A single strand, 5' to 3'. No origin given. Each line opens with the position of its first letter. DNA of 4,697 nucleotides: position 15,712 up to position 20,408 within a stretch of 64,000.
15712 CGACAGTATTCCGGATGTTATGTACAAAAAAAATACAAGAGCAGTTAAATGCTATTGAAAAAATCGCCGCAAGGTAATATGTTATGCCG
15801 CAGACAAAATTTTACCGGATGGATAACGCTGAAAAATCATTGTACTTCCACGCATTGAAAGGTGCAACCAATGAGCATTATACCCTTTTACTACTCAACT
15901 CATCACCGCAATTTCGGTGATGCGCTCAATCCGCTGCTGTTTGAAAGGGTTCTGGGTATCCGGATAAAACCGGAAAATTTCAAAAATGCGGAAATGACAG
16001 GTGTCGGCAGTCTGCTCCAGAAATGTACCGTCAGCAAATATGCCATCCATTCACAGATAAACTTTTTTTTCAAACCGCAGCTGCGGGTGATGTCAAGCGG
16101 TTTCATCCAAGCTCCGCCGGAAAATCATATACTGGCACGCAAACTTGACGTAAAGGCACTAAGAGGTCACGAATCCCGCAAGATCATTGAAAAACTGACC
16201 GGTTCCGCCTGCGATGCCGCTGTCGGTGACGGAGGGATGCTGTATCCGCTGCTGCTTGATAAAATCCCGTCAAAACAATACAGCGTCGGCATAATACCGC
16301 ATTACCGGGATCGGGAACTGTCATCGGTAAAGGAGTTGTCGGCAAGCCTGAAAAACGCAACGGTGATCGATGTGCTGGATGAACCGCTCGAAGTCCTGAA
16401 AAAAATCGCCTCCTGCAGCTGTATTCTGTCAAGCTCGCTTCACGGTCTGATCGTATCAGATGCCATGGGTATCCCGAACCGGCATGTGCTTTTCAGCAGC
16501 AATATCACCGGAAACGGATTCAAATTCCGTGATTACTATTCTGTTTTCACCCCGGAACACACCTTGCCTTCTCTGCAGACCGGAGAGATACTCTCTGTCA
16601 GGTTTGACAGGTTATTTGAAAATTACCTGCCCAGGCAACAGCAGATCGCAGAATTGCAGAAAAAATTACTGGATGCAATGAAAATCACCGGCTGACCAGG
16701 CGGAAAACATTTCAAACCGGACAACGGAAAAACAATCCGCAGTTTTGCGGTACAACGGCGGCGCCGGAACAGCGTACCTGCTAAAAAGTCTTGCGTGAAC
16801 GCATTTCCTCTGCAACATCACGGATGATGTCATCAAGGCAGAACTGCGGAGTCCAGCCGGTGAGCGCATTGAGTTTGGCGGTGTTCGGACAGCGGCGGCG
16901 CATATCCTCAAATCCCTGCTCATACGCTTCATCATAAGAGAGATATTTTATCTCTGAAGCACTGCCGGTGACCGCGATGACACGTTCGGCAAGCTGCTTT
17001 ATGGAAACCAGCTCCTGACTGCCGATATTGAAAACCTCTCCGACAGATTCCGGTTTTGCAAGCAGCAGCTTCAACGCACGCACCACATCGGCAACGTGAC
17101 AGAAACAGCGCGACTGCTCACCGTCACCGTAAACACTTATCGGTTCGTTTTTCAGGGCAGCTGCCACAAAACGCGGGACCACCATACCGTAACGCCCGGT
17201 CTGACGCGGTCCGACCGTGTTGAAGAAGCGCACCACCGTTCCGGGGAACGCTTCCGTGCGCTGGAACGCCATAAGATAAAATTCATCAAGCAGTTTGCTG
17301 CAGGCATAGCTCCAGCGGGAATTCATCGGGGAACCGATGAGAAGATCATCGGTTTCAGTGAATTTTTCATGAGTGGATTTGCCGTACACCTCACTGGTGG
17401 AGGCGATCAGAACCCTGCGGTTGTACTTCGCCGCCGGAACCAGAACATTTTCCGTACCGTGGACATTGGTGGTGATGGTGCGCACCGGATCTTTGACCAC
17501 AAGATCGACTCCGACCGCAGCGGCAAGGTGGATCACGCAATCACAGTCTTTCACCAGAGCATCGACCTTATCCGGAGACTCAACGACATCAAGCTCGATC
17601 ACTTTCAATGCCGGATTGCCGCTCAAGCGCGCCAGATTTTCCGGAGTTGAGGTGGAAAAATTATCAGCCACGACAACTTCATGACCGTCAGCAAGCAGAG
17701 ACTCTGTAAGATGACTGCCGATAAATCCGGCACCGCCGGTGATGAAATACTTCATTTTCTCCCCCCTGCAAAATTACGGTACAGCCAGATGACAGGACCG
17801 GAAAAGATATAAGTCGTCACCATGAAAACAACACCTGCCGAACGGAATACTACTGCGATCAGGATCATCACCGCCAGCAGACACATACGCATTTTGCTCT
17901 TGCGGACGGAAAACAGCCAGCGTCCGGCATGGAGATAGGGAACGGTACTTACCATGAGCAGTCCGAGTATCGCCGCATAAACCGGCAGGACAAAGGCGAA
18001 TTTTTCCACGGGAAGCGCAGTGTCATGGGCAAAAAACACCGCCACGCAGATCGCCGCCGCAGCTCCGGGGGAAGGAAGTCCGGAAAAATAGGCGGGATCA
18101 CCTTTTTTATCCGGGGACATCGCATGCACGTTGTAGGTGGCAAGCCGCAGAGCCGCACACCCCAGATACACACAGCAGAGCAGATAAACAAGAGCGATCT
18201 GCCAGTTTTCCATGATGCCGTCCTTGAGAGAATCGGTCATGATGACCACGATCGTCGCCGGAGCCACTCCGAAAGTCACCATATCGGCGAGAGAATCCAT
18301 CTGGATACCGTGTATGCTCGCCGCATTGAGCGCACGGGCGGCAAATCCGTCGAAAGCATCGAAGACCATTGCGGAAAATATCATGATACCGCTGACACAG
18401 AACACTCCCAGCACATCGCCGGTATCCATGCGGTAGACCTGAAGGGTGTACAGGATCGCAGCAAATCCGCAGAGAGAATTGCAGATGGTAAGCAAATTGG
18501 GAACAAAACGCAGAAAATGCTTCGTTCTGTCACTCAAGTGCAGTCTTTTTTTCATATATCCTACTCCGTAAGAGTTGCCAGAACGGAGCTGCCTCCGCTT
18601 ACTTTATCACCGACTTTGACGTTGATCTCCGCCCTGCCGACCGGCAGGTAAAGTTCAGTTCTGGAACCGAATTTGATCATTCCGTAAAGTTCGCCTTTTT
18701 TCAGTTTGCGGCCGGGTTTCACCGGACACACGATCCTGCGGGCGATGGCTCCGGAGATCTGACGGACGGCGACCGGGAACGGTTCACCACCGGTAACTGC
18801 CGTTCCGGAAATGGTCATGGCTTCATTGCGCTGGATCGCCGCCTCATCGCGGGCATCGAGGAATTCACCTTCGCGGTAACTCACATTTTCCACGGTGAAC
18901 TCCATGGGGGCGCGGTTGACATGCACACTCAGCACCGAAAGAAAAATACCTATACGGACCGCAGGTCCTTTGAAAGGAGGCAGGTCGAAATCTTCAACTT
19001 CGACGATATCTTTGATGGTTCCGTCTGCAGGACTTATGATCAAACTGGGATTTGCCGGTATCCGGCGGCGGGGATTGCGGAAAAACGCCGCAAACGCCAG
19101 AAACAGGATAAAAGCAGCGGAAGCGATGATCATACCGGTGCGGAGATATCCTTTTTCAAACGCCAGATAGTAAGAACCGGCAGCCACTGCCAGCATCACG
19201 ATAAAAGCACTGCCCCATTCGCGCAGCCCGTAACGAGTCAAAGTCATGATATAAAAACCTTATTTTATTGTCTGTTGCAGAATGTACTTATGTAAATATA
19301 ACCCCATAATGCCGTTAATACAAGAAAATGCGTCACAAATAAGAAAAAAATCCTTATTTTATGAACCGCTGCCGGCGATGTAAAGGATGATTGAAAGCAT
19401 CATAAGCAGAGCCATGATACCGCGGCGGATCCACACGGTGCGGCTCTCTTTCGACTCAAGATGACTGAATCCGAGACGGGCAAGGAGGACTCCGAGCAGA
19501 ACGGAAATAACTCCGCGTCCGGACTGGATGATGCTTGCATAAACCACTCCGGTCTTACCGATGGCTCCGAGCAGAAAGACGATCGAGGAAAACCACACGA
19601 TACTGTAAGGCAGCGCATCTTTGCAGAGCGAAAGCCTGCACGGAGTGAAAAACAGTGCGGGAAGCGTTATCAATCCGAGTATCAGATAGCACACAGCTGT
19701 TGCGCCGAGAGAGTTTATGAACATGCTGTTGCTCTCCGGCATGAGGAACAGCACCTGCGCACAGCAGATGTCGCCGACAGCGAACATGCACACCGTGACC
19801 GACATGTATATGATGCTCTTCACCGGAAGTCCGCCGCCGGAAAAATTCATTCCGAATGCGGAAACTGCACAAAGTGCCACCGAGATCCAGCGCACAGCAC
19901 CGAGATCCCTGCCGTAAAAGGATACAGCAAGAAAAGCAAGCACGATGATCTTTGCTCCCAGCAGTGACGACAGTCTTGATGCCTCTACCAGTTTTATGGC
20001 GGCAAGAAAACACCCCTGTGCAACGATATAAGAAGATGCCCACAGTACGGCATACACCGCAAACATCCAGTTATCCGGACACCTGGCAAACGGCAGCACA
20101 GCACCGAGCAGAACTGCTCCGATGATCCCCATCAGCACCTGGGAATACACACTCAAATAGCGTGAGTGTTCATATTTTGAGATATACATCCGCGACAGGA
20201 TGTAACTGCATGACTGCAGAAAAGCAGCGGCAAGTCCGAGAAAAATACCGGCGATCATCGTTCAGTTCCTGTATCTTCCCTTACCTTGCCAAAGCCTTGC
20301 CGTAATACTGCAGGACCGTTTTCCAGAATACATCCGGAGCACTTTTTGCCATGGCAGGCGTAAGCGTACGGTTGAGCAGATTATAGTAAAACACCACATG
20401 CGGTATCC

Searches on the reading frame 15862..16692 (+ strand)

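Call 78: search_protein_families(library=pfam, proteins=[window:15862-16692:+], max_evalue=0.00001)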
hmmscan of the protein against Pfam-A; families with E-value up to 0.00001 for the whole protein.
window:15862-16692:+ (277 aa): 1 family
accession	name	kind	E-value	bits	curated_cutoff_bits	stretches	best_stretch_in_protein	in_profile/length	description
PF04230.19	PS_pyruv_trans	-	6.9e-11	43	25.3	1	128-207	190-274/280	Polysaccharide pyruvyl transferase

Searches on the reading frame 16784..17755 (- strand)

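Call 79: search_protein_families(library=pfam, proteins=[window:16784-17755:-], max_evalue=0.00001)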
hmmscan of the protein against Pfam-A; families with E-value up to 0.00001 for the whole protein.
window:16784-17755:- (324 aa): 7 families
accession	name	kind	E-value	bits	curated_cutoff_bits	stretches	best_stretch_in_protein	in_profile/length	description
PF01370.27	Epimerase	-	1.6e-56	191.9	20.9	1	4-245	2-240/240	NAD dependent epimerase/dehydratase family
PF16363.11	GDP_Man_Dehyd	-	6.9e-55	187.2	27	1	4-313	1-331/332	GDP-mannose 4,6 dehydratase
PF02719.21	Polysacc_synt_2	-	4.6e-17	62.6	20.2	1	4-115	2-122/293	Polysaccharide biosynthesis protein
PF01073.25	3Beta_HSD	-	1.4e-15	57.6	22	1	5-164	2-160/280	3-beta hydroxysteroid dehydrogenase/isomerase family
PF07993.18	NAD_binding_4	-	3.9e-15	56.2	20.1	1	60-189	78-216/258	Male sterility protein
PF04321.23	RmlD_sub_bind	-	7.2e-13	48.7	27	1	1-269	1-238/287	RmlD substrate binding domain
PF13460.12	NAD_binding_10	-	2.3e-09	37.8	27.2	1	7-137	1-114/184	NAD(P)H-binding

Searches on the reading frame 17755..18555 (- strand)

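Call 79: search_protein_families(library=pfam, proteins=[window:17755-18555:-], max_evalue=0.00001)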
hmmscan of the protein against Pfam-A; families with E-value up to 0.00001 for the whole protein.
window:17755-18555:- (267 aa): 1 family
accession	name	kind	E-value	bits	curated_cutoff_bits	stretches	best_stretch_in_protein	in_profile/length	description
PF01066.26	CDP-OH_P_transf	-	4.7e-14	53.5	22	1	18-188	3-140/152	CDP-alcohol phosphatidyltransferase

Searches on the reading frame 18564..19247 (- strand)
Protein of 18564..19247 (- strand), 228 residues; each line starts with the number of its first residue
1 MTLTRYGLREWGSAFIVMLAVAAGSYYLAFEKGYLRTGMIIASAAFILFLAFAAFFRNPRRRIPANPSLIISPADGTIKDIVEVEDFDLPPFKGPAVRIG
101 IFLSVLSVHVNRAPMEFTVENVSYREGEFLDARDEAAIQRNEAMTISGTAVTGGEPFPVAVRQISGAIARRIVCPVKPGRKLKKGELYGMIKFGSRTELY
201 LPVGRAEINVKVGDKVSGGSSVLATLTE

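Call 79: search_protein_families(library=pfam, proteins=[window:18564-19247:-], max_evalue=0.00001)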
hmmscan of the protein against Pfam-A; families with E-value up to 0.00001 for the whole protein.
window:18564-19247:- (228 aa): 1 family
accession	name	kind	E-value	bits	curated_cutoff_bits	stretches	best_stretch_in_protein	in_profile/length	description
PF02666.20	PS_Dcarbxylase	-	2.2e-40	138.9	22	1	50-223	3-197/198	Phosphatidylserine decarboxylase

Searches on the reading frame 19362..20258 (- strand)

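Call 79: search_protein_families(library=pfam, proteins=[window:19362-20258:-], max_evalue=0.00001)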
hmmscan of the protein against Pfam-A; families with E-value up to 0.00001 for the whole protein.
window:19362-20258:- (299 aa): 1 family
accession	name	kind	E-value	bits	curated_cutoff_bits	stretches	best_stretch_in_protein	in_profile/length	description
PF00892.27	EamA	-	4.7e-07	30.6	28.2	1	3-138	2-134/135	EamA-like transporter family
